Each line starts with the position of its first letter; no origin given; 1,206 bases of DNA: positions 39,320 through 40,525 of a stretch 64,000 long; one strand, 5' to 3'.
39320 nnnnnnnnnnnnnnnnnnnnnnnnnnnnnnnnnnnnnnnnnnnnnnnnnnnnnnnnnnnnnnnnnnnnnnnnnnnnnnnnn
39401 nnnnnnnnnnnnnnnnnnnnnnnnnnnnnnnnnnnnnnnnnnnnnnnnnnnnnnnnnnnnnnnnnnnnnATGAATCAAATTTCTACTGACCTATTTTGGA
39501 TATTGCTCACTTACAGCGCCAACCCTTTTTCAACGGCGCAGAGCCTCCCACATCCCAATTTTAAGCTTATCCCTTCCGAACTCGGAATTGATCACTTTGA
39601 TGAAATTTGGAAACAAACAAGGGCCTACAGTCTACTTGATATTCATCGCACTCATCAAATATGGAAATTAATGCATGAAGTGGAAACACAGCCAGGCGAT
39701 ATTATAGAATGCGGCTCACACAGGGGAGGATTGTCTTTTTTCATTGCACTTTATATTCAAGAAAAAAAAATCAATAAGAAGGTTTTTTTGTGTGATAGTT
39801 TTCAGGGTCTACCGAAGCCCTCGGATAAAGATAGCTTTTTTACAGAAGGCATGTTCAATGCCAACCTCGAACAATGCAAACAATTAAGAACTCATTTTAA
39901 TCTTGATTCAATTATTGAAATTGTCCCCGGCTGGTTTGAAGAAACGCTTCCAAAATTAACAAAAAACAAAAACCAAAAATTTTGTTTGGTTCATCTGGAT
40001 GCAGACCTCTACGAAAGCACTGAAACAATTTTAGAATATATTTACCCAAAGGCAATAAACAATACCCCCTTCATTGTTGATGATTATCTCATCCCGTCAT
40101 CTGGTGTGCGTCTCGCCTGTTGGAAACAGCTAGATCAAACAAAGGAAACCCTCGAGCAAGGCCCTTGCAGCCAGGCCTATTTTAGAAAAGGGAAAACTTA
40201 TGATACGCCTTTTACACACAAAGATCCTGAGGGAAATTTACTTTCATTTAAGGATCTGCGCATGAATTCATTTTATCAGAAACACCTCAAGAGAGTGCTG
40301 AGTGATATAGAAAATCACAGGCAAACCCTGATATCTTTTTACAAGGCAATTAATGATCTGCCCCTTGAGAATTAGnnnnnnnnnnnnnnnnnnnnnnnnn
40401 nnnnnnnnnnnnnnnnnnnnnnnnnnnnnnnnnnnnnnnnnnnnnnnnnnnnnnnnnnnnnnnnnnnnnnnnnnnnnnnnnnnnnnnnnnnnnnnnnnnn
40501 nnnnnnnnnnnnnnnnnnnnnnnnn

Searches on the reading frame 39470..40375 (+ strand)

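Call 91: search_protein_families(library=pfam, proteins=[window:39470-40375:+], max_evalue=0.00001)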
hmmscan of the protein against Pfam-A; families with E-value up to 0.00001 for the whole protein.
window:39470-40375:+ (301 aa): 2 families
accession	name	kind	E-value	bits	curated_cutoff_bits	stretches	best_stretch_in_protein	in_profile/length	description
PF05711.17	TylF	-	1.2e-26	94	23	1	51-240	66-264/264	Macrocin-O-methyltransferase (TylF)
PF13578.12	Methyltransf_24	-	9.5e-09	36.5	26.3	1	79-206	1-105/105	Methyltransferase domain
